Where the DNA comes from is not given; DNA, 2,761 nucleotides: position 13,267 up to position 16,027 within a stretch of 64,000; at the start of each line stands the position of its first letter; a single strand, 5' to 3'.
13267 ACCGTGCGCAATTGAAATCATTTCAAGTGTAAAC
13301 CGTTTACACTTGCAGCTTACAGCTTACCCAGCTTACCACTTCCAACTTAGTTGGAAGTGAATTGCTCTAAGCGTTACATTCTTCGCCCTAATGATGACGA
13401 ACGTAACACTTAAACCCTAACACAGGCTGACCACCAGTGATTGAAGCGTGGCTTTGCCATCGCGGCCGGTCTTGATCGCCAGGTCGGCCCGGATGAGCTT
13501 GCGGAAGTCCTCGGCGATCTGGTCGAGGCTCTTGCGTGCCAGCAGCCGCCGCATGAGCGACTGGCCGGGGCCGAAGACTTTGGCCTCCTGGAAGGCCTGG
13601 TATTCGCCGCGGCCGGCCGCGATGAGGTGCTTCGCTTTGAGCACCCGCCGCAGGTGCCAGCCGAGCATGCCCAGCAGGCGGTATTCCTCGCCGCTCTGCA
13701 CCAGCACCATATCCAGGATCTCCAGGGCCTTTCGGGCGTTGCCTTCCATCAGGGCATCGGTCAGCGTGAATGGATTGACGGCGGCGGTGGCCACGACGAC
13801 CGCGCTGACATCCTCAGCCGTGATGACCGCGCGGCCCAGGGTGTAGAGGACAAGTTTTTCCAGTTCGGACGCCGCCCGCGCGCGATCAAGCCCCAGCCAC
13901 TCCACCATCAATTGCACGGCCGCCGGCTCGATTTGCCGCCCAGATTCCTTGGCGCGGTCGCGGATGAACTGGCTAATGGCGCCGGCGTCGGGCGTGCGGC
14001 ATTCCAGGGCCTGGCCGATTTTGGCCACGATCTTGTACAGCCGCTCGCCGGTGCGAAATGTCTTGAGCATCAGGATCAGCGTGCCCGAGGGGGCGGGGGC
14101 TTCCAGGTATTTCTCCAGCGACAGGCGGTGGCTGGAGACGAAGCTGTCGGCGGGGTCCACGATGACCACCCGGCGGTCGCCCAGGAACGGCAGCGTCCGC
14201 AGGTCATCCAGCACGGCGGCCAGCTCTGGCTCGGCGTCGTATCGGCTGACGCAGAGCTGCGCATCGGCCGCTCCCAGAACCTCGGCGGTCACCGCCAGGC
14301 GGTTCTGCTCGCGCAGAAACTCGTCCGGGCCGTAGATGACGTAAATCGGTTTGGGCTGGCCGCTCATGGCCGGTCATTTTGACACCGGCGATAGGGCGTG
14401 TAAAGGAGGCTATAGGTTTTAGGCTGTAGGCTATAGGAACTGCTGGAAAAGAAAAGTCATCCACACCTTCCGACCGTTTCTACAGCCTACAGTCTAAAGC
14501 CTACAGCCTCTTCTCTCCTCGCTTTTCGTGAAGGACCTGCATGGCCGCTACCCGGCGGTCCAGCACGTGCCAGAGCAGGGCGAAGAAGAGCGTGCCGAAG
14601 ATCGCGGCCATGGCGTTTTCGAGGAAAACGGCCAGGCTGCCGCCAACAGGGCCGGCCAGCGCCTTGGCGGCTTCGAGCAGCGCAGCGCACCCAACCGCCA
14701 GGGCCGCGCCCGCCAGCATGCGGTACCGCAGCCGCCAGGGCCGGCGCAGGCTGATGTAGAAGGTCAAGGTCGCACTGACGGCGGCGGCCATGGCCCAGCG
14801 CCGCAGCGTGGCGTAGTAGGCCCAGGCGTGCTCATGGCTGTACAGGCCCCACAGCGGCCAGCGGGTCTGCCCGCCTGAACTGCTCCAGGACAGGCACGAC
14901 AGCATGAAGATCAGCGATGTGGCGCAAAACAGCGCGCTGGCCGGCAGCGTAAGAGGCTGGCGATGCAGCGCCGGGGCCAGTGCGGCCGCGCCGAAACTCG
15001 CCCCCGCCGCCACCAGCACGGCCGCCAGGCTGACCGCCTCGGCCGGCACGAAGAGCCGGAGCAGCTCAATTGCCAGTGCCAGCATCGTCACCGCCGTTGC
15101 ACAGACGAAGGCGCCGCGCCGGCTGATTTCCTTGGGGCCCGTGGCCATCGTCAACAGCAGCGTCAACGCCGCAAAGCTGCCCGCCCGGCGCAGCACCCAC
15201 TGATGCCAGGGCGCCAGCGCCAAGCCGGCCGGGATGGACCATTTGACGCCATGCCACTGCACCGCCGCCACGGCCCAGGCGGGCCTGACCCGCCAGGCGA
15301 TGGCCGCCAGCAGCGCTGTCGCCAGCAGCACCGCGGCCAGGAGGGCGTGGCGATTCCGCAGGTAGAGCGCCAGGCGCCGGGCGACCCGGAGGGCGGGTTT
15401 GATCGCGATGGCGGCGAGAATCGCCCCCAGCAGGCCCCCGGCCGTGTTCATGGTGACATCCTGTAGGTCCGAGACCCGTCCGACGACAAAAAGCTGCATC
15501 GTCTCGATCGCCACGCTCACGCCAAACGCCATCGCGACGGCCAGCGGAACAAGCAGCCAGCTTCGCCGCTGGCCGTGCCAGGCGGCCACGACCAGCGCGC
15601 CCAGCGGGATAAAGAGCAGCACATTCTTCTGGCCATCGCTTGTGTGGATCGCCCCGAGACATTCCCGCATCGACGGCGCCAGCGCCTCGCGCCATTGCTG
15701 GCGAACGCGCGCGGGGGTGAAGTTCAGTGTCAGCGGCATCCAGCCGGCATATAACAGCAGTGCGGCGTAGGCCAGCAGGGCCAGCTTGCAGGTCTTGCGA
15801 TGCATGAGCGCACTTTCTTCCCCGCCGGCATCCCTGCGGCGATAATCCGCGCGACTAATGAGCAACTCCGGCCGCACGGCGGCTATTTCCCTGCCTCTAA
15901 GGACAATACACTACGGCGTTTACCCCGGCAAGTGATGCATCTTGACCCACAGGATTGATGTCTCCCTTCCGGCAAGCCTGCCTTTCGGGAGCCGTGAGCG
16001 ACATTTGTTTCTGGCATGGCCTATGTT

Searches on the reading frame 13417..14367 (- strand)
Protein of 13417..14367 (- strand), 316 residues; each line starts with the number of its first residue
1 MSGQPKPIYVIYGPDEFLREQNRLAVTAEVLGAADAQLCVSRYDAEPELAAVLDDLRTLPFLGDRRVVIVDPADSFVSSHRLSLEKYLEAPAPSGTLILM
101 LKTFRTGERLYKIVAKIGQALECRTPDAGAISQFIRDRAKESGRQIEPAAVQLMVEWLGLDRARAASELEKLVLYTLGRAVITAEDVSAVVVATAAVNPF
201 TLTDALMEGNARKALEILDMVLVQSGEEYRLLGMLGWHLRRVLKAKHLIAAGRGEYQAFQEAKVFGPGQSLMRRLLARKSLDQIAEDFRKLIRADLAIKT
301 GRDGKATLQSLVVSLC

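Call 13: search_protein_families(library=pfam, proteins=[window:13417-14367:-])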
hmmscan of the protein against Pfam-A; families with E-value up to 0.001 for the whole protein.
window:13417-14367:- (316 aa): 3 families
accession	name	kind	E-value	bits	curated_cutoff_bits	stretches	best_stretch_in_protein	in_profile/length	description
PF21694.2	DNA_pol3_delta_C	-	1.7e-11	44.6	27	1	198-309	3-114/121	DNA polymerase III delta subunit, C-terminal domain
PF06144.19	DNA_pol3_delta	-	4.5e-11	43.3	21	1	9-116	1-116/124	DNA polymerase III, delta subunit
PF14840.11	DNA_pol3_delt_C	-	2.6e-05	24.9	27.3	1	199-316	1-119/125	Processivity clamp loader gamma complex DNA pol III C-term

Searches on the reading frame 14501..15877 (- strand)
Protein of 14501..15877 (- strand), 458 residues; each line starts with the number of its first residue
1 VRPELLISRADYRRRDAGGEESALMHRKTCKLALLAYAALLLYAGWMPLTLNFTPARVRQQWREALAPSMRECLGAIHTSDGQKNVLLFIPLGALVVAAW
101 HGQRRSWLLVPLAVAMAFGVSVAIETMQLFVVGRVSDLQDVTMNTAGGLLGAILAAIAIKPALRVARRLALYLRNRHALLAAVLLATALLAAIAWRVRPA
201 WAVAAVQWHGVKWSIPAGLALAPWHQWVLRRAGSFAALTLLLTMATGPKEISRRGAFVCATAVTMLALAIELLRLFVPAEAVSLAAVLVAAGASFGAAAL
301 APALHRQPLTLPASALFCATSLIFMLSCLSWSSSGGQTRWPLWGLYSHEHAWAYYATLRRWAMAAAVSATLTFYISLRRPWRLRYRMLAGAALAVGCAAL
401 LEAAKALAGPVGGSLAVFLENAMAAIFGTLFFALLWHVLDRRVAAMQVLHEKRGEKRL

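Call 70: search_protein_families(library=pfam, proteins=[window:14501-15877:-], max_evalue=0.0001)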
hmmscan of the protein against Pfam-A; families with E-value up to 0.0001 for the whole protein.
window:14501-15877:- (458 aa): 1 family
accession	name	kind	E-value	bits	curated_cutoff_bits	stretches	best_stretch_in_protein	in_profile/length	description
PF04892.17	VanZ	-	2.2e-19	70.8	30.1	1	77-157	55-124/126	VanZ like family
